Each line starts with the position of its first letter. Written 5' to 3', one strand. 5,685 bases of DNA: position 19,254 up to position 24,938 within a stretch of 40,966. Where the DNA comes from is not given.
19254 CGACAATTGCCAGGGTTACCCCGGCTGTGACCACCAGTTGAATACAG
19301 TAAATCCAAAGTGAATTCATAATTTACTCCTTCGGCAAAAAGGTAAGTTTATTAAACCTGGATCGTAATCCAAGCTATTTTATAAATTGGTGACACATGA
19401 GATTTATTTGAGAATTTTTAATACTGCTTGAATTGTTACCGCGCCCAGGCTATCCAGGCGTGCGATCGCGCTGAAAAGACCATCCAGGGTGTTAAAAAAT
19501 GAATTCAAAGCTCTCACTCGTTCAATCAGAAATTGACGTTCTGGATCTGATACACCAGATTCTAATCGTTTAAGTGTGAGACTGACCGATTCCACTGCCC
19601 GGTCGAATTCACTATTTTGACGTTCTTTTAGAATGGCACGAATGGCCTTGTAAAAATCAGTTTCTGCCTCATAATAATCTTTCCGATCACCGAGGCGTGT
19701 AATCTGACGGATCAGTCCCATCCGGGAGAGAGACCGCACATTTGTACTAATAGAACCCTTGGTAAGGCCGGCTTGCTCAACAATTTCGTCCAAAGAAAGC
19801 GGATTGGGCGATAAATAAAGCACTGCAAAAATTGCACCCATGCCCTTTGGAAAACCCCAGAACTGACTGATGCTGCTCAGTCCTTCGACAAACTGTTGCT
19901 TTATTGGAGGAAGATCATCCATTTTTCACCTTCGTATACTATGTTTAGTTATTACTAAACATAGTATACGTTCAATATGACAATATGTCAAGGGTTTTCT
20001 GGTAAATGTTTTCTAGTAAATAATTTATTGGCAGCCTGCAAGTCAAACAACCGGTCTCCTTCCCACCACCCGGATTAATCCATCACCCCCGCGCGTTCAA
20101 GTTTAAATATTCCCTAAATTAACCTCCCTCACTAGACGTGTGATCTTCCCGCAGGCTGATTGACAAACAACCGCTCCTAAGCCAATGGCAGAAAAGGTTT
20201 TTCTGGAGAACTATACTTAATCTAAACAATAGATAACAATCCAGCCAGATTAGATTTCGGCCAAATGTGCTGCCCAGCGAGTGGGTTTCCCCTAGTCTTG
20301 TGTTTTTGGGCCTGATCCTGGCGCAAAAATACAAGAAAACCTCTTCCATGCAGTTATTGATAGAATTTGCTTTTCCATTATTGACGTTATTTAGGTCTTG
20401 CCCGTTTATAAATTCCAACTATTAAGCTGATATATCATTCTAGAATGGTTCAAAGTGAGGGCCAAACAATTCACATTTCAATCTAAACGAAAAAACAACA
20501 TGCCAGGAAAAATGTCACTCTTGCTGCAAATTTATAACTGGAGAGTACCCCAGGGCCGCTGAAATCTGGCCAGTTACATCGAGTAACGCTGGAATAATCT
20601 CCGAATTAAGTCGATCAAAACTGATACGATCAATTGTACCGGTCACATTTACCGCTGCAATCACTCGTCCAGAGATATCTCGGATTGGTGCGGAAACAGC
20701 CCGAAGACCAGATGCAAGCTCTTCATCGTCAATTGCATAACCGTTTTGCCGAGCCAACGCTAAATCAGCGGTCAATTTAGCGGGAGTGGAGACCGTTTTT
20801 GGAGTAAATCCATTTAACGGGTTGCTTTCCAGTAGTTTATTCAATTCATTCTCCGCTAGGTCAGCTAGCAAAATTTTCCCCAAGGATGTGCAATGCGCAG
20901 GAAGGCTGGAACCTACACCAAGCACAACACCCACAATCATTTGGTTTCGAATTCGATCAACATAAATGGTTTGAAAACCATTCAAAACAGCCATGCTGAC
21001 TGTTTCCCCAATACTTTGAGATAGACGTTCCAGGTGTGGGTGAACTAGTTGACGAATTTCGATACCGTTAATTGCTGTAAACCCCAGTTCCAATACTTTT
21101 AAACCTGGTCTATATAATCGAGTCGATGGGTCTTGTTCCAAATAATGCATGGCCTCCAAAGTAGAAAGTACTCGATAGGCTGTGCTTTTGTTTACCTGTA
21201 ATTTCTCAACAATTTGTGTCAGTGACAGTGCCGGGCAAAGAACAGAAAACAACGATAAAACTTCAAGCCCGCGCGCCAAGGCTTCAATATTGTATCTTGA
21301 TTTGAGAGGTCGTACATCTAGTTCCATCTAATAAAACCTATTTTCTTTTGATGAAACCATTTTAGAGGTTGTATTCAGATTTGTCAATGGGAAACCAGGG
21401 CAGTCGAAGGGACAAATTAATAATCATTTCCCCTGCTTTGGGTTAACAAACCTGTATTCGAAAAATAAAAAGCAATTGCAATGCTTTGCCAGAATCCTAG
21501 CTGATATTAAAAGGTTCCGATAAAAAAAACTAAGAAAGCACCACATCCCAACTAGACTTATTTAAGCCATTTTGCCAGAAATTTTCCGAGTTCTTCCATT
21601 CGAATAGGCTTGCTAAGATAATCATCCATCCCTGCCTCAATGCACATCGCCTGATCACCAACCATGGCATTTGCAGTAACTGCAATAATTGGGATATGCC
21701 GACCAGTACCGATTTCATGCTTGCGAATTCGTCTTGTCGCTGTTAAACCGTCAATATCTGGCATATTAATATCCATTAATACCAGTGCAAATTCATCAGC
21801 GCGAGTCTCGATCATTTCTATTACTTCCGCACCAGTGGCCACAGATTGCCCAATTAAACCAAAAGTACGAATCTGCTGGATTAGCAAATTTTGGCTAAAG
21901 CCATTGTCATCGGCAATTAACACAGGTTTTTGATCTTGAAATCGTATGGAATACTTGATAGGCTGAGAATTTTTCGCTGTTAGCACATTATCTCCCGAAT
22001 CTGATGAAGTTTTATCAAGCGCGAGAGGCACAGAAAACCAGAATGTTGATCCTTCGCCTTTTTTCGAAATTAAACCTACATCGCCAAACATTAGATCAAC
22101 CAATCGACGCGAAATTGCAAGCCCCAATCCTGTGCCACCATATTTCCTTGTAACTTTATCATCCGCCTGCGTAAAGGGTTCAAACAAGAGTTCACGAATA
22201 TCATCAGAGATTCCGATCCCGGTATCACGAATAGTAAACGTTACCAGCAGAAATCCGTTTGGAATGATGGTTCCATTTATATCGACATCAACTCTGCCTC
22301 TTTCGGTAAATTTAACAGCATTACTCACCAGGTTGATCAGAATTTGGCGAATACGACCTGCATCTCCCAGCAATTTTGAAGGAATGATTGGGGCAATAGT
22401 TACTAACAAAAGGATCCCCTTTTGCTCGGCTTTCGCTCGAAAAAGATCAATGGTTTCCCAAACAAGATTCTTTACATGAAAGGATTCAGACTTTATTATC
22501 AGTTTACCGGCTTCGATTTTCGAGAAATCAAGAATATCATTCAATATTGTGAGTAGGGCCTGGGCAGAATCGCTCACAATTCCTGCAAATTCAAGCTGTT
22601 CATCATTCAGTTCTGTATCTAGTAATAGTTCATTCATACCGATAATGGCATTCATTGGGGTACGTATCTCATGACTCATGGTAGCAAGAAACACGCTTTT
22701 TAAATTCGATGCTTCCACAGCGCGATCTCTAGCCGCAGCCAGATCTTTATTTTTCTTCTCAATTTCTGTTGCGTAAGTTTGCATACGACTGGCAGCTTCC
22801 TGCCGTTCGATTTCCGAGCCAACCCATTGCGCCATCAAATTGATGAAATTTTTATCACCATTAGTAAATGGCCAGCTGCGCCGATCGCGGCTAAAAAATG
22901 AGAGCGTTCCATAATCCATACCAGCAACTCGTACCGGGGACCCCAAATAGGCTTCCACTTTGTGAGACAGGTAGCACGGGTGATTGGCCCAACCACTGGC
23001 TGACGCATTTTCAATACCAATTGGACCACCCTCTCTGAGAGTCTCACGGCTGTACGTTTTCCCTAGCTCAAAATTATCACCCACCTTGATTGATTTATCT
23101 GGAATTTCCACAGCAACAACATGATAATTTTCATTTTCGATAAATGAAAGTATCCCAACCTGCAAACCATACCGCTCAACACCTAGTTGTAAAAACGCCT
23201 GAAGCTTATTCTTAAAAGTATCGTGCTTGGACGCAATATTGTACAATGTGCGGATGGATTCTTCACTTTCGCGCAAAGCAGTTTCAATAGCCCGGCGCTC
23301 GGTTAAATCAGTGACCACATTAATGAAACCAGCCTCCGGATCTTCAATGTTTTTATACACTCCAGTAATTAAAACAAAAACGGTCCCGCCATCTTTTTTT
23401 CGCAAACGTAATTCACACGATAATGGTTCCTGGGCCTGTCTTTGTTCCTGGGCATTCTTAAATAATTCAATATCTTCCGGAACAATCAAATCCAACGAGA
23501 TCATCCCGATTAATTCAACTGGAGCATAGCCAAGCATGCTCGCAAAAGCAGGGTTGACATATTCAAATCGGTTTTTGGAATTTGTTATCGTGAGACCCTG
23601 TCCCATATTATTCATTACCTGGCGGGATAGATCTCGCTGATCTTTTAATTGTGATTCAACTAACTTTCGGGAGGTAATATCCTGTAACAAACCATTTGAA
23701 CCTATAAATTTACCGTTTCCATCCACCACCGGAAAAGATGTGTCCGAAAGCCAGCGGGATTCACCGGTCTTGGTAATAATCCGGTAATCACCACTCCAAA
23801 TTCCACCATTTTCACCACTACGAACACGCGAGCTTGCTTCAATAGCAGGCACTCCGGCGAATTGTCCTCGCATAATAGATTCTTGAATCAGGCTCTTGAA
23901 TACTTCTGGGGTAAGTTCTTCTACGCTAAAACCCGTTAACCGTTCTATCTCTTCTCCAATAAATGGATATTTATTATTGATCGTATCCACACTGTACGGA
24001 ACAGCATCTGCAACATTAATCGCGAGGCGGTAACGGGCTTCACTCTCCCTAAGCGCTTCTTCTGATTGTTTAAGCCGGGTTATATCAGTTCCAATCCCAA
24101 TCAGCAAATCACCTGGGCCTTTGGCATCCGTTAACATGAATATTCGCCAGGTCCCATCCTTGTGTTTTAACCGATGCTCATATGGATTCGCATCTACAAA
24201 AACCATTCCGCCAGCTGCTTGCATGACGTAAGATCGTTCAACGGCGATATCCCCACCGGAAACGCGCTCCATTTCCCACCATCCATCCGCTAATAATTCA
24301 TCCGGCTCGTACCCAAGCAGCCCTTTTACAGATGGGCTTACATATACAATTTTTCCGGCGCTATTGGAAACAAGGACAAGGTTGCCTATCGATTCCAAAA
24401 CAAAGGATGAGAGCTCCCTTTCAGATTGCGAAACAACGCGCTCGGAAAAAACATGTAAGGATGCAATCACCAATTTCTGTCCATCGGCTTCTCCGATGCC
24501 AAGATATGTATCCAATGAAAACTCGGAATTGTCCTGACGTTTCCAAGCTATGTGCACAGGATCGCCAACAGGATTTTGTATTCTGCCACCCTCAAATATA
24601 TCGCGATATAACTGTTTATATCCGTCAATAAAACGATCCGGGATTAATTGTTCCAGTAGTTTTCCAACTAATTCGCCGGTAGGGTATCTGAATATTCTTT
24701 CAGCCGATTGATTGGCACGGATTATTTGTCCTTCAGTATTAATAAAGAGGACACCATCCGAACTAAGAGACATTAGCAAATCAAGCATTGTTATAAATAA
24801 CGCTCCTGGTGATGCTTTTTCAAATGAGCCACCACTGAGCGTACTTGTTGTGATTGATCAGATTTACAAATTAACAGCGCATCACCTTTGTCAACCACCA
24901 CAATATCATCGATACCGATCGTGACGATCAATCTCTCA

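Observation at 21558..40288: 18.7-kb unidirectional 14-gene cluster combining glycan assembly, unknown large envelope proteins and two signalling layers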

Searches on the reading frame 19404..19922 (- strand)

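Call 20: search_protein_families(library=pfam, proteins=[window:19404-19922:-], max_evalue=0.01)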
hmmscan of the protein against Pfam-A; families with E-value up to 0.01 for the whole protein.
window:19404-19922:- (172 aa): 8 families
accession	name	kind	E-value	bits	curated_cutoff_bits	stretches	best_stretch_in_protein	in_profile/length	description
PF12802.13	MarR_2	-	2.7e-06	27.9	27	1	33-80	12-59/61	MarR family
PF09339.16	HTH_IclR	-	7.1e-05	22.9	22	1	34-73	11-50/52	IclR helix-turn-helix domain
PF01047.28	MarR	-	0.001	19.4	24.6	1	40-81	16-57/59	MarR family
PF12840.13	HTH_20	-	0.0025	18.2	27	1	31-73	9-50/51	Helix-turn-helix domain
PF01978.25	TrmB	-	0.0027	18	25.6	1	38-81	19-59/68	Sugar-specific transcriptional regulator TrmB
PF24033.1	DUF7342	-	0.003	18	31.6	1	40-120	16-96/150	Family of unknown function (DUF7342)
PF17782.7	DprA_WH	-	0.0036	17.8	22.9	1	37-60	21-44/61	DprA winged helix domain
PF13412.12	HTH_24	-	0.0076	16.2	21.9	0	42-72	18-48/48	Winged helix-turn-helix DNA-binding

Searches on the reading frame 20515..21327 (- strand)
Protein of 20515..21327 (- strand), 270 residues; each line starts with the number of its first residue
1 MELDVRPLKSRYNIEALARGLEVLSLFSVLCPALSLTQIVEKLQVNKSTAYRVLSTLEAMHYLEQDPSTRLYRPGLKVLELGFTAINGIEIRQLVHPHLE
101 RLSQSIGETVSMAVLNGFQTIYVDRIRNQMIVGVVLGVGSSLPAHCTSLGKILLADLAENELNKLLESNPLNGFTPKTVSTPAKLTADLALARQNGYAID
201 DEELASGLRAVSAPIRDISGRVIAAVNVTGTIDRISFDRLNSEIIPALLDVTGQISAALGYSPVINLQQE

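Call 20: search_protein_families(library=pfam, proteins=[window:20515-21327:-], max_evalue=0.01)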
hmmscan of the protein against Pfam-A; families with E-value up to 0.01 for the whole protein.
window:20515-21327:- (270 aa): 3 families
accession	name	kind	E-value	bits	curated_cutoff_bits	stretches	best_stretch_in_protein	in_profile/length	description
PF01614.24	IclR_C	-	5.7e-44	150.2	24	1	84-256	2-173/174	Bacterial transcriptional regulator IclR C-terminal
PF09339.16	HTH_IclR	-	2.1e-13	50.3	22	1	16-67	1-52/52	IclR helix-turn-helix domain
PF01978.25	TrmB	-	0.0067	16.7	25.6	0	35-69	24-58/68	Sugar-specific transcriptional regulator TrmB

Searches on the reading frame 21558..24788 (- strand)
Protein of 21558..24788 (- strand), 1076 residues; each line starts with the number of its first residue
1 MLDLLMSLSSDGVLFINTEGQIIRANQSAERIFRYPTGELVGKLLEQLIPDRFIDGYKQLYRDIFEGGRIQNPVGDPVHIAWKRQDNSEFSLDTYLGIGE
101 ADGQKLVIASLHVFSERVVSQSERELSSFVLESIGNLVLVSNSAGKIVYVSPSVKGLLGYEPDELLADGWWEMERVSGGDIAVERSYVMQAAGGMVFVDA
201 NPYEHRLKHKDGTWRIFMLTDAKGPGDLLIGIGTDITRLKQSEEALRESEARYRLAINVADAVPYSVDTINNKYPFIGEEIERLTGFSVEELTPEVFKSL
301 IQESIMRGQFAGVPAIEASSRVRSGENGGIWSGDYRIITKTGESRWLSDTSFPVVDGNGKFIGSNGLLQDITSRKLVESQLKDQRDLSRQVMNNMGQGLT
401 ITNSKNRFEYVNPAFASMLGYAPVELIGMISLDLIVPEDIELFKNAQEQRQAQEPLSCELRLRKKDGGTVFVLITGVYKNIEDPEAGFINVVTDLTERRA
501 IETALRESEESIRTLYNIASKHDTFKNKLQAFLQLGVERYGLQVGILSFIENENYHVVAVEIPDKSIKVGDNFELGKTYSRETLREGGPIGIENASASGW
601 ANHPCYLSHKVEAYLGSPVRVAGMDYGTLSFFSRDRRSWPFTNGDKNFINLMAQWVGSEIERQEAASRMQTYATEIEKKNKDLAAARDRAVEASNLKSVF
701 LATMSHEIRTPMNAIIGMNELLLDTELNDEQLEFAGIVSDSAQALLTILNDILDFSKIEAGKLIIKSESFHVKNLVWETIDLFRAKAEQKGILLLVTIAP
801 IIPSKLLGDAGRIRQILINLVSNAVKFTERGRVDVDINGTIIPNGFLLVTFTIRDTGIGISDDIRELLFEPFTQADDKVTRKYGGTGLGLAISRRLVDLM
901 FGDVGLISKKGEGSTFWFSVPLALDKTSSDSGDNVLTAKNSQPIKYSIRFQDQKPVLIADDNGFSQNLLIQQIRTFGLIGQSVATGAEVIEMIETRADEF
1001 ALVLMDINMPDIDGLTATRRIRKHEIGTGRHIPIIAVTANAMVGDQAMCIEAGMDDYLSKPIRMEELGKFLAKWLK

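Call 5: search_protein_families(library=pfam, proteins=[window:21558-24788:-], max_evalue=0.01)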
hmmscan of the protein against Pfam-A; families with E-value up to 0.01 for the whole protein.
window:21558-24788:- (1076 aa): 14 families
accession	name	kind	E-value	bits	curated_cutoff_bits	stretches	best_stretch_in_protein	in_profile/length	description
PF13426.13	PAS_9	-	1.6e-34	118.7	27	3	398-497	3-103/103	PAS domain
PF08447.18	PAS_3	-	2.5e-28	98.6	25.6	3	410-477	3-73/89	PAS fold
PF02518.31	HATPase_c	-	1.3e-27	96.9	26.4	1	808-923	1-110/111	Histidine kinase-, DNA gyrase B-, and HSP90-like ATPase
PF00989.32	PAS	-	3.3e-26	92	22.6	2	389-478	4-95/113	PAS fold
PF08448.16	PAS_4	-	1.8e-25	89.7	23.1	3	9-74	4-69/110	PAS fold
PF00072.30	Response_reg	-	5.8e-23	81.6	30.2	1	956-1069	1-108/111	Response regulator receiver domain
PF00512.31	HisKA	-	3.1e-20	72.4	26.9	1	697-761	2-66/66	His Kinase A (phospho-acceptor) domain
PF13188.13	PAS_8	-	4.9e-19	67.9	21.8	2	389-440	4-55/65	PAS domain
PF01590.32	GAF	-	2.3e-06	28.6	22.4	1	568-660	50-133/133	GAF domain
PF12860.13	PAS_7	-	2.2e-05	25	27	0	393-423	2-32/115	PAS fold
PF13185.12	GAF_2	-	5.9e-05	23.7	28.6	1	529-657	8-132/136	GAF domain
PF24820.1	Diguanyl_cycl_sensor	-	0.0002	21.7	28.1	0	9-63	5-59/109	Diguanylate cyclase-like sensor domain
PF18095.7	PAS_12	-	0.0002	21.4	22.6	0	130-168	52-90/153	UPF0242 C-terminal PAS-like domain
PF14598.12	PAS_11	-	0.0043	17.5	25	0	17-69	9-61/109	PAS domain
